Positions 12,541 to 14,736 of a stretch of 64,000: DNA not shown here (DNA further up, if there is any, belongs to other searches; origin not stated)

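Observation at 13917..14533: Perfect 306-bp in-frame tandem duplication inside a GT-C membrane glycosyltransferase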

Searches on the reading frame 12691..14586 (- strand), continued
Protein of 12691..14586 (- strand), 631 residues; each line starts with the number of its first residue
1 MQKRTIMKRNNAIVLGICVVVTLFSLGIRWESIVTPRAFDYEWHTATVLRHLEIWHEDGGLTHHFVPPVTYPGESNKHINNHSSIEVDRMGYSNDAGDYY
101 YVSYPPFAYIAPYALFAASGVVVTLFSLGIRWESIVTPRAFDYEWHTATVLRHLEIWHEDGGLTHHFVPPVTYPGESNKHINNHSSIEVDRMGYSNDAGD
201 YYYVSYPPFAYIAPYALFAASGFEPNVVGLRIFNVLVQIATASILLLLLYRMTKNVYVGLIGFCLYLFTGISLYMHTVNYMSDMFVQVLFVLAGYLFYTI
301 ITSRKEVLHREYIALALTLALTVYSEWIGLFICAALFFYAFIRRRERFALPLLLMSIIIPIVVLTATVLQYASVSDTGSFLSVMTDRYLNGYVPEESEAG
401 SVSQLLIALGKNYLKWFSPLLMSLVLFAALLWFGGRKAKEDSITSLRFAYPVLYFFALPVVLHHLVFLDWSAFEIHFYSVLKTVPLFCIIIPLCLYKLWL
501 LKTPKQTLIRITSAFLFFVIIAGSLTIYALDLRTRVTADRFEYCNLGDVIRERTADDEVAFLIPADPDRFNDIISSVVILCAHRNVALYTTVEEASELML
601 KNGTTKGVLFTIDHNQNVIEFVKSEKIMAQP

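Call 47: list_cluster_members(proteins=[window:12691-14586:-, P0001])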
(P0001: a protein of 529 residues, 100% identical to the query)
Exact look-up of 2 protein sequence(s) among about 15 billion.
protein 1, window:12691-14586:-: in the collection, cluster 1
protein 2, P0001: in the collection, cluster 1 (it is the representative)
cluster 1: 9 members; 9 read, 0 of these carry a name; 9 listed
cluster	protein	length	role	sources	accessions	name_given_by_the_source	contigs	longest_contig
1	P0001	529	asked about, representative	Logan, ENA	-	-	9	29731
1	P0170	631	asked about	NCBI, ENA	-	-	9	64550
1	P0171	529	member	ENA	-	-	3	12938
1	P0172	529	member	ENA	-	-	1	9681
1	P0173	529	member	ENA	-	-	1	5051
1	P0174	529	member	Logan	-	-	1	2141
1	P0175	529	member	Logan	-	-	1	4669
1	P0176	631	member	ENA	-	-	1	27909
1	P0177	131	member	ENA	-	-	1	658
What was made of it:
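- No N-terminally cut fragments of about 410 aa appear in the protein cluster (call 47).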

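Call 49: find_encoding_contigs(protein=P0176, flank=10000, max_places=5)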
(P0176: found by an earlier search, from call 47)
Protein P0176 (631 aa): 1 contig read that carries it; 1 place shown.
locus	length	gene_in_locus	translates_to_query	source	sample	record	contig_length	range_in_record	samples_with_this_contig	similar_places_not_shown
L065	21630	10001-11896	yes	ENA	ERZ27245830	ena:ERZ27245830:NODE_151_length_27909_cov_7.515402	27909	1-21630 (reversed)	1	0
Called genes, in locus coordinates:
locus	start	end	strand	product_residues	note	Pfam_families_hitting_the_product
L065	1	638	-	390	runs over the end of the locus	PF00814:TsaD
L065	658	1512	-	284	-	PF01368:DHH (weak), PF02272:DHHA1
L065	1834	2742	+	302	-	PF00069:Pkinase, PF03109:ABC1 (weak)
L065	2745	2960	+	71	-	-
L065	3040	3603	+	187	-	PF01300:Sua5_yciO_yrdC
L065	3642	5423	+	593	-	PF00664:ABC_membrane, PF02463:SMC_N, PF00005:ABC_tran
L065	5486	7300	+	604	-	PF13522:GATase_6, PF13537:GATase_7, PF01380:SIS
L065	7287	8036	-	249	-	PF03372:Exo_endo_phos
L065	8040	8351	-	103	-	PF04138:GtrA_DPMS_TM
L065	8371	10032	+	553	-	PF01266:DAO (faint), PF01494:FAD_binding_3 (faint), PF12831:FAD_oxidored (faint), PF13450:NAD_binding_8, PF01593:Amino_oxidase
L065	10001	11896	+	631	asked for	-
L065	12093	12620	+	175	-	-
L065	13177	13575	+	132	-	PF09945:DUF2177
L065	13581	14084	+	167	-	-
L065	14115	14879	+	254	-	PF01988:VIT1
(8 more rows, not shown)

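Call 50: find_encoding_contigs(protein=P0171, flank=10000, max_places=5)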
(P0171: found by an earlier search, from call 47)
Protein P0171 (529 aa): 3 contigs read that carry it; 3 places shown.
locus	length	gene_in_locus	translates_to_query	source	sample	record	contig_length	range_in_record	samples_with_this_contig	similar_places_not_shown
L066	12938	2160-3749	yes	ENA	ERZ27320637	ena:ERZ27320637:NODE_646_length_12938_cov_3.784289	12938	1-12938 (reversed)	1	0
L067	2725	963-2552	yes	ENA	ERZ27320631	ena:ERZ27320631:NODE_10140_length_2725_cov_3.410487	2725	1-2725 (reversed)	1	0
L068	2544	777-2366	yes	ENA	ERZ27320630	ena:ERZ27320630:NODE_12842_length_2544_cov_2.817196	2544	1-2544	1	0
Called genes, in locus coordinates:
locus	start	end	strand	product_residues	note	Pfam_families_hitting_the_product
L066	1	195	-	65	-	?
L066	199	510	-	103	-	PF04138:GtrA_DPMS_TM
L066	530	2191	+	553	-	PF01266:DAO (faint), PF01494:FAD_binding_3 (faint), PF12831:FAD_oxidored (faint), PF13450:NAD_binding_8, PF01593:Amino_oxidase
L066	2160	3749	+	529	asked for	-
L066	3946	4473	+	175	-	-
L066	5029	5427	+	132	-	PF09945:DUF2177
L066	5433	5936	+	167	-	-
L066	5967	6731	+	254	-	PF01988:VIT1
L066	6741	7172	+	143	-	PF03479:PCC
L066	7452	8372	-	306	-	PF00070:Pyr_redox (faint), PF00890:FAD_binding_2 (faint), PF01134:GIDA (faint), PF01266:DAO (faint), PF03486:HI0933_like (faint), PF07992:Pyr_redox_2, PF12831:FAD_oxidored (weak), PF13738:Pyr_redox_3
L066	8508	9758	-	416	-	PF00091:Tubulin, PF12327:FtsZ_C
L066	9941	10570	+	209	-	PF03575:Peptidase_S51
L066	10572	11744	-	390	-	PF11104:PilM_2, PF02491:SHS2_FTSA, PF14450:FtsA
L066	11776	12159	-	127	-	PF02130:YbeY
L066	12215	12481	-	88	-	-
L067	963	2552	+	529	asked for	-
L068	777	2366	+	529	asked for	-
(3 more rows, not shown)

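Call 58: search_protein_families(library=pfam, alignment_id=A1, max_evalue=0.01)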
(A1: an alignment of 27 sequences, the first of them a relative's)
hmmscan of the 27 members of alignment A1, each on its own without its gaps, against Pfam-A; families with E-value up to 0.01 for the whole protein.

A. member 1, P0001 (529 aa): 1 family
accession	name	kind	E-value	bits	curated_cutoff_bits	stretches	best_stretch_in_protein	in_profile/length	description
PF02366.24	PMT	-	0.002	18.2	22.7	1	122-266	78-224/245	Dolichyl-phosphate-mannose-protein mannosyltransferase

B. families by the number of members that match (of 27 scanned): 3 families
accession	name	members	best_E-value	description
PF02366.24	PMT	6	7.5e-08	Dolichyl-phosphate-mannose-protein mannosyltransferase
PF13231.12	PMT_2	2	0.00061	Dolichyl-phosphate-mannose-protein mannosyltransferase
PF04932.20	Wzy_C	1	0.0011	O-Antigen ligase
